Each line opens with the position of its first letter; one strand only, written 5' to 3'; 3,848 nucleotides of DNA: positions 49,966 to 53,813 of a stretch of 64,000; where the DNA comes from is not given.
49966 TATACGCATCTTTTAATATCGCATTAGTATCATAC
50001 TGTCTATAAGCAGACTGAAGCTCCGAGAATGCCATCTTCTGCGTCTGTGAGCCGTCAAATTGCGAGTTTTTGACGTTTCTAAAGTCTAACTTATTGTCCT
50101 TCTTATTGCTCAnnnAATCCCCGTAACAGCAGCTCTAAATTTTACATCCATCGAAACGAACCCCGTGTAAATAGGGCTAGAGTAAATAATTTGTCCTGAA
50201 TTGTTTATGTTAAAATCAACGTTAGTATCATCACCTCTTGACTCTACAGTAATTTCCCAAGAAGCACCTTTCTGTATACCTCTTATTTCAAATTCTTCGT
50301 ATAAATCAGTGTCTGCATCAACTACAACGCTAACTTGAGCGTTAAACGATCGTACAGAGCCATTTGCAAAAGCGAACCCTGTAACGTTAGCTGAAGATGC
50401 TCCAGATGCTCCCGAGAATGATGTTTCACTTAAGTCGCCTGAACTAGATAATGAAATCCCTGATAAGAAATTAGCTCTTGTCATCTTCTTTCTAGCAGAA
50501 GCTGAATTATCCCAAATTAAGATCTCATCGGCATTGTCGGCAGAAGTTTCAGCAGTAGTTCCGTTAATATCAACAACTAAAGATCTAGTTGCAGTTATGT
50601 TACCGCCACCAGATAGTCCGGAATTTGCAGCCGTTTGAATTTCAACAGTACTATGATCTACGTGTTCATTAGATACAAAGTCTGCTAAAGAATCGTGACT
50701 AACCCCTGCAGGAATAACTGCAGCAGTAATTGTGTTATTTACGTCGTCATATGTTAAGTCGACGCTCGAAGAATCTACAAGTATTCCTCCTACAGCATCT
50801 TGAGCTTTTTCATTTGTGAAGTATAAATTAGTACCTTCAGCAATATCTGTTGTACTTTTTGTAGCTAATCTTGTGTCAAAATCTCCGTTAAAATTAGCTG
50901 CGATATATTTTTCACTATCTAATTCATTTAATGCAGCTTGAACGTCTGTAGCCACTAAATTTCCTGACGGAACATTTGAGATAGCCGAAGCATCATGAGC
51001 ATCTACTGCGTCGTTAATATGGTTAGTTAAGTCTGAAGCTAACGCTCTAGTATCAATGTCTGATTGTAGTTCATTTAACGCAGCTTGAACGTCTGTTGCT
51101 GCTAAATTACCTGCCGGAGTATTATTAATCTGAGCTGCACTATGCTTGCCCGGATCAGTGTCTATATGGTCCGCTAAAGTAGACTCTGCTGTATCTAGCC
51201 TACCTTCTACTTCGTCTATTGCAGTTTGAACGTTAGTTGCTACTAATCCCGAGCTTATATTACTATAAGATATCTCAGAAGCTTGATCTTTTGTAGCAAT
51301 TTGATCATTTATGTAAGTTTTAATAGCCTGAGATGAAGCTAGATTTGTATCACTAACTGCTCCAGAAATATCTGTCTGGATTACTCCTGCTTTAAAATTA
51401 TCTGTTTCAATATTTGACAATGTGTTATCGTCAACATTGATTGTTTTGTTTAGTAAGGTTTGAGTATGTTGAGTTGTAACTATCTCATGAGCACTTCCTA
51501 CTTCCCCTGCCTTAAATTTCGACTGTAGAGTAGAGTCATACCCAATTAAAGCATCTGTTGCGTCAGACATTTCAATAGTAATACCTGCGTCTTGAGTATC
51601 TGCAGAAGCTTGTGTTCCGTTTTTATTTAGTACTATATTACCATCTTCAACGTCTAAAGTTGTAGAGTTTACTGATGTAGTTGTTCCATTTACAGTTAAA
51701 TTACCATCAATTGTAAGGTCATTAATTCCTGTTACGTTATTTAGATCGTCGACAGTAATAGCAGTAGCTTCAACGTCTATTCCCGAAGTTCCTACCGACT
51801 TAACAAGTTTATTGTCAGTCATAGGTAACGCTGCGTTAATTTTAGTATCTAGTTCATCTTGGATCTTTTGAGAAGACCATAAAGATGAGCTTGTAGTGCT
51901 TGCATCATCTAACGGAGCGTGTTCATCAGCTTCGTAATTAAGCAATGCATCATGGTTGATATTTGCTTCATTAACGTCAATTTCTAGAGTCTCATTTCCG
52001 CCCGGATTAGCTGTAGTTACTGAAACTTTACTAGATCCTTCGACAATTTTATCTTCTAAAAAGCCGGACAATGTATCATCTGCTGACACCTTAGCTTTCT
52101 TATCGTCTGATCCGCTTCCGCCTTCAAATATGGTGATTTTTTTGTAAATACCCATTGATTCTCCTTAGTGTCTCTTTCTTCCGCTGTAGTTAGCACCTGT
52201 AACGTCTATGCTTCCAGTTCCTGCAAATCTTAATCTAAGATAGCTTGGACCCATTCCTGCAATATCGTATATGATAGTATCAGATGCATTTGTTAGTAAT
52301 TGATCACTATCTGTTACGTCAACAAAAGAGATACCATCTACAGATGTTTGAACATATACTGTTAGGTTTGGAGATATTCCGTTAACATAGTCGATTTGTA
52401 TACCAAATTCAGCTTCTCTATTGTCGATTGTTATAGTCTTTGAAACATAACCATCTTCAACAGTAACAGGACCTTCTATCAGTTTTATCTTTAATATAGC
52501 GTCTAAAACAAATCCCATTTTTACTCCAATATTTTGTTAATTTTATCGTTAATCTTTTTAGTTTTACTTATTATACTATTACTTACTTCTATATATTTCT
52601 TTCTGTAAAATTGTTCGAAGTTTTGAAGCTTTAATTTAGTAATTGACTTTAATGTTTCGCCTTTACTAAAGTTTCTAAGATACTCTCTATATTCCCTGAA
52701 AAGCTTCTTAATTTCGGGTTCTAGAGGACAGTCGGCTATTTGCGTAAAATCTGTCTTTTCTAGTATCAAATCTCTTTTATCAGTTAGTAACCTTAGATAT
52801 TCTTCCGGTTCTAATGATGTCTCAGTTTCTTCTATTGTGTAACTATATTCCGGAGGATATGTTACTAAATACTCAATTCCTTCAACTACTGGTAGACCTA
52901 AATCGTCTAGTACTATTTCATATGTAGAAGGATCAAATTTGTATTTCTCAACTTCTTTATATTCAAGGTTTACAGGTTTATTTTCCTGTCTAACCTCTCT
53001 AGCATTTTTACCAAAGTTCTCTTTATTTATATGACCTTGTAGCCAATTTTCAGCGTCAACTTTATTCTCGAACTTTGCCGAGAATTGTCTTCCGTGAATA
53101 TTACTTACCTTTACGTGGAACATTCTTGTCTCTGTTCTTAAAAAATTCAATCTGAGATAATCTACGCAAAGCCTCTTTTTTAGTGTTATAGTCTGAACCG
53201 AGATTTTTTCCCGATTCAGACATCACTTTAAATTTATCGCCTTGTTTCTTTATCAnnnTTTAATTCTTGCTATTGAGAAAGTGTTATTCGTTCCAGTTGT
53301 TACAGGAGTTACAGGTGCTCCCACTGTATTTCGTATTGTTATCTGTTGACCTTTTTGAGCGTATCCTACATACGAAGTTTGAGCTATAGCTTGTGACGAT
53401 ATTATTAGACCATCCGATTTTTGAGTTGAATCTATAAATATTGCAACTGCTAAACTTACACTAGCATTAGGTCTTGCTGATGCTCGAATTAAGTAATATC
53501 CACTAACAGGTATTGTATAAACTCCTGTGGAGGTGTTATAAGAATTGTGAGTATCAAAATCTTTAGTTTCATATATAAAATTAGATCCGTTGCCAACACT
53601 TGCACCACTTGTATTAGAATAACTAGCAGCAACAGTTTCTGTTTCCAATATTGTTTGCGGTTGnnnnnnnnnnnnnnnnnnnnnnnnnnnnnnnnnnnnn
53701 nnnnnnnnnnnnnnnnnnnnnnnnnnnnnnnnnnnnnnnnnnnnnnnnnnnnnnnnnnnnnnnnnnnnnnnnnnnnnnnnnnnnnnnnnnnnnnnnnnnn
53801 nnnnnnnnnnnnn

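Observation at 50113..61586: Three large fibre-like genes are mosaics that share N-terminal sequence modules but have different C-termini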

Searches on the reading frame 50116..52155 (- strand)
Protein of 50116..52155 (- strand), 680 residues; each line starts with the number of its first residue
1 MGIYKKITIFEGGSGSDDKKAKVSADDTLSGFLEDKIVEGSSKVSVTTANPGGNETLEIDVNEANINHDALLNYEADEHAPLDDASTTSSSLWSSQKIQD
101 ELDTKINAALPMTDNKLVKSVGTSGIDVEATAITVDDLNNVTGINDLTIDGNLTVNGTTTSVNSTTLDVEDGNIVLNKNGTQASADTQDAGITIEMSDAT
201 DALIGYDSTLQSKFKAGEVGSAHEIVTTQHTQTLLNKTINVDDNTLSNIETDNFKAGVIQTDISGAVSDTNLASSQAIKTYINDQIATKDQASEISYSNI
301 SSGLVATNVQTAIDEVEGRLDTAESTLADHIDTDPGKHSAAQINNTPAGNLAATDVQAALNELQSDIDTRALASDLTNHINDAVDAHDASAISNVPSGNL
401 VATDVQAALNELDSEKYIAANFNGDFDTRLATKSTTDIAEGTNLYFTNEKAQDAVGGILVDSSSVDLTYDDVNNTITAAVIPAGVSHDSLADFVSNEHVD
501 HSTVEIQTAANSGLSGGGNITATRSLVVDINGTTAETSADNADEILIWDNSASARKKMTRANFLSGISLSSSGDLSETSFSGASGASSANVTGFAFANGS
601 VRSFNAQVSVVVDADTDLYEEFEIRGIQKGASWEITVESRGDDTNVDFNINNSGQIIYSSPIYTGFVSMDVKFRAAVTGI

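Call 9: search_protein_families(library=pfam, proteins=[window:50116-52155:-], max_evalue=0.01)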
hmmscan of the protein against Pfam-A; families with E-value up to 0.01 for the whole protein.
window:50116-52155:- (680 aa): 0 families

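Call 10: search_protein_families(library=phrogs, proteins=[window:50116-52155:-], max_evalue=0.001)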
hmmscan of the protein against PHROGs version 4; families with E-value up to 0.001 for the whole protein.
window:50116-52155:- (680 aa): 1 family
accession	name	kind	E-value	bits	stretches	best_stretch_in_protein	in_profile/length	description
phrog_697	-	head and packaging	1.1e-08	33.9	1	131-207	1241-1319/2079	structural protein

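Call 15: find_related_loci(query=window:50116-52155:-, collection=viral_contigs, flank=10000)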
Query window:50116-52155:- (680 aa) in viral_contigs; peptide patterns used: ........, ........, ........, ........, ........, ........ (x = any residue, [..] = any of these).
19 stretches matched a pattern; 2 encode a relative of the query (tblastn E <= 1e-3); 2 distinct loci.
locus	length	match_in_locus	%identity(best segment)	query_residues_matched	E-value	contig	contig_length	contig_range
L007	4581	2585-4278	74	10-678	9e-135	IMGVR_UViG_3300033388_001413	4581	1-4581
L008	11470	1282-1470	60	224-285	3e-14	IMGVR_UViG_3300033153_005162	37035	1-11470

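Call 17: search_solved_structures(query=window:50116-52155:-, max_evalue=1, show_alignments=2)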
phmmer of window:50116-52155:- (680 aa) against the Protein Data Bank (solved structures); distinct sequences matched with E-value up to 1: 1.
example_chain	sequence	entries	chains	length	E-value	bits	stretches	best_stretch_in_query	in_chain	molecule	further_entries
1gh8_A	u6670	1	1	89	0.28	13.2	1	275-328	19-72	TRANSLATION ELONGATION FACTOR 1BETA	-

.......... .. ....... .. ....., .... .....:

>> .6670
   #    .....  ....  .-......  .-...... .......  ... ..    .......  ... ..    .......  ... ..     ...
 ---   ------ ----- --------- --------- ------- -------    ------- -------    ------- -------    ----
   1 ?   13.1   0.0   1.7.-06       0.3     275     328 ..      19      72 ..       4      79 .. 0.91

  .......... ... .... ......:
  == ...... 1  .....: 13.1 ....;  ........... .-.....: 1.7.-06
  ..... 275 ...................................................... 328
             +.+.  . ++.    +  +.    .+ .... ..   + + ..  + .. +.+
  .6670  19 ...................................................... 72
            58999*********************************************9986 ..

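Call 36: find_homologous_proteins(query=window:50116-52155:-, max_evalue=0.001)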
Query window:50116-52155:- (680 aa): 1657 proteins with E <= 0.001 among 8000 candidates; the best 120 are listed.
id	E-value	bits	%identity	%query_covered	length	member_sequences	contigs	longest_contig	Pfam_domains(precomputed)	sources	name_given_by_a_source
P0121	0.0e+0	1411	100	100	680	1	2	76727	-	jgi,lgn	jgi:hypothetical protein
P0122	3.7e-278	943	66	100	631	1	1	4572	-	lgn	-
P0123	4.8e-261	886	63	100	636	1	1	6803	-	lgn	-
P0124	2.0e-259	881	66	100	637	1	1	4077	-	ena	-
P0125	1.6e-247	841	63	100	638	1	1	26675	-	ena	-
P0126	5.8e-237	806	58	99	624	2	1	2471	-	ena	-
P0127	8.2e-229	780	58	100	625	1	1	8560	-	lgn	-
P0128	4.7e-228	777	83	40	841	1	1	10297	-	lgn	-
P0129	3.2e-225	768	56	99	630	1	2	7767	-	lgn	-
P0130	2.9e-221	755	57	98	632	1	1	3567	-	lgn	-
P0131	8.9e-221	753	56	99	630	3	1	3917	-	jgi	jgi:hypothetical protein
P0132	4.8e-214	731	65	67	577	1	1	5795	-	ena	-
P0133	8.1e-214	730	69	65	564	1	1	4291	-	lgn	-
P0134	3.3e-212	725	59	54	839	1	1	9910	-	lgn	-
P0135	1.8e-209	716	65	46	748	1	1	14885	-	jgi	jgi:hypothetical protein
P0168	1.1e-156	541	62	60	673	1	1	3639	-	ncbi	-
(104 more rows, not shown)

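Call 58: find_encoding_contigs(protein=P0128, flank=6000, max_places=1)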
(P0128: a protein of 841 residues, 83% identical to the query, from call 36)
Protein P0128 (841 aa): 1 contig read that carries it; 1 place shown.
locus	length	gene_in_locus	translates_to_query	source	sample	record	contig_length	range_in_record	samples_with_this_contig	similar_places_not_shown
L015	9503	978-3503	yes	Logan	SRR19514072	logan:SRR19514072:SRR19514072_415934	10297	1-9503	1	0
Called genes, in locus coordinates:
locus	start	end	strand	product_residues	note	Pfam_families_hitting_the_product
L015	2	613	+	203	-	?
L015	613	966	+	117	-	-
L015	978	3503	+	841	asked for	-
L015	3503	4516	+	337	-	-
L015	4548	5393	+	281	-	-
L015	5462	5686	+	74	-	-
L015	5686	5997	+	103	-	-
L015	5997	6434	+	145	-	-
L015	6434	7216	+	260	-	-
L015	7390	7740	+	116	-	-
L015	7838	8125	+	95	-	-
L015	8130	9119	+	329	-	-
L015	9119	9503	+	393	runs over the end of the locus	?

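Call 59: find_encoding_contigs(protein=P0168, flank=6000, max_places=1)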
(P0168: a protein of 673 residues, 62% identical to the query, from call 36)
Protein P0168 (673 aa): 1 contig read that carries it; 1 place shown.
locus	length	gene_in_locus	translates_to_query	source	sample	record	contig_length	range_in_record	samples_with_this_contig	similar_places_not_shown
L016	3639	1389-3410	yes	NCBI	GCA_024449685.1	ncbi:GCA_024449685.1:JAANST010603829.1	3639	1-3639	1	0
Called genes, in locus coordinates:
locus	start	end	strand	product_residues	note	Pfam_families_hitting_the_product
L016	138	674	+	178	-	PF16778:Phage_tail_APC (weak)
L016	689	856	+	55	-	-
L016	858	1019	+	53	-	-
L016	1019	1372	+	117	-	-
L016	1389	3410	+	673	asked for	-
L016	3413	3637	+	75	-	?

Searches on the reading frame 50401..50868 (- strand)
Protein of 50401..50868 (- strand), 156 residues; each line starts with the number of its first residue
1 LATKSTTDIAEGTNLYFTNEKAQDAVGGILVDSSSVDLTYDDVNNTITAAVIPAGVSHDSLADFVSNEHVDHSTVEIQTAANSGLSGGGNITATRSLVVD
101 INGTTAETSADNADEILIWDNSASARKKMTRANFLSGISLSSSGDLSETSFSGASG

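Call 63: search_protein_families(library=pfam, proteins=[window:50401-50868:-], max_evalue=1)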
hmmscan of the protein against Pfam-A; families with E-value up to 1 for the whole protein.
seq(156 aa): 1 family
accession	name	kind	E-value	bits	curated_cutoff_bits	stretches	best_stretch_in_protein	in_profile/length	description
PF19167.5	DUF5849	-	0.39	10.8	26.9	0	13-66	93-147/200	Family of unknown function (DUF5849)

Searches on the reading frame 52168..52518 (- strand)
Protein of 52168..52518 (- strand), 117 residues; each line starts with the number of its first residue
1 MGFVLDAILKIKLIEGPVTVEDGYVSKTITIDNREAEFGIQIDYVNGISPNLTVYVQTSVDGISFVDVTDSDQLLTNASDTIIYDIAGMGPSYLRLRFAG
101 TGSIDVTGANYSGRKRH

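Call 20: search_protein_families(library=phrogs, proteins=[window:52168-52518:-], max_evalue=0.001)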
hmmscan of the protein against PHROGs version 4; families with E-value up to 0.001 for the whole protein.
window:52168-52518:- (117 aa): 1 family
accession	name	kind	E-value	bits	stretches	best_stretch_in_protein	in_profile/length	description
phrog_9522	-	tail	9.8e-06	26.1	1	46-109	171-237/241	major tail protein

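Call 21: search_protein_families(library=pfam, proteins=[window:52168-52518:-], max_evalue=0.01)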
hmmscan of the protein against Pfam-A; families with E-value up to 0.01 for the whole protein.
window:52168-52518:- (117 aa): 0 families

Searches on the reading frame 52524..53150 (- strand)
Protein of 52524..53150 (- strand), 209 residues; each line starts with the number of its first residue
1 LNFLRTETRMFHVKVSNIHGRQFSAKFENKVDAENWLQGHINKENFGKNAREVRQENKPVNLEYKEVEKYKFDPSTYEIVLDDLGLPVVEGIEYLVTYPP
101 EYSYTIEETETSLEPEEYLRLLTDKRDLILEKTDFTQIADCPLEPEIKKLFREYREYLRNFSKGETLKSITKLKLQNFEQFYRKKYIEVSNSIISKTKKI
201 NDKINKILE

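Call 20: search_protein_families(library=phrogs, proteins=[window:52524-53150:-], max_evalue=0.001)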
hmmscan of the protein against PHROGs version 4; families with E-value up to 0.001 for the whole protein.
window:52524-53150:- (209 aa): 1 family
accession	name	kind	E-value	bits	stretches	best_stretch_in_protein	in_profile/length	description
phrog_4912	-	tail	2.1e-05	25.4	1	99-161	123-185/226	tail fiber assembly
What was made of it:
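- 52521..53150 (-): p209: putative tail-fibre assembly chaperone downstream of p695. phrog_4912 'tail fiber assembly' E=2e-5 (call 20).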

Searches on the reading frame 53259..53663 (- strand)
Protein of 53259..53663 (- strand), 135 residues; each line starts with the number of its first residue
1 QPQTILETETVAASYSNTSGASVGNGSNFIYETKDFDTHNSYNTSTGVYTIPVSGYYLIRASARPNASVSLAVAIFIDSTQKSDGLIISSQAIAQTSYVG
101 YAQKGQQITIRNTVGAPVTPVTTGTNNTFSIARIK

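Call 63: search_protein_families(library=pfam, proteins=[window:53259-53663:-], max_evalue=1)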
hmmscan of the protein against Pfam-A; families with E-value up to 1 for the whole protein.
seq(135 aa): 2 families
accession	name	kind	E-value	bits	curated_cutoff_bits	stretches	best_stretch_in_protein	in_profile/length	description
PF00386.27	C1q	-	0.0031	18.2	23.7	1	28-76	18-66/127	C1q domain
PF18573.7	BclA_C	-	0.024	15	38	1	15-134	3-127/128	BclA C-terminal domain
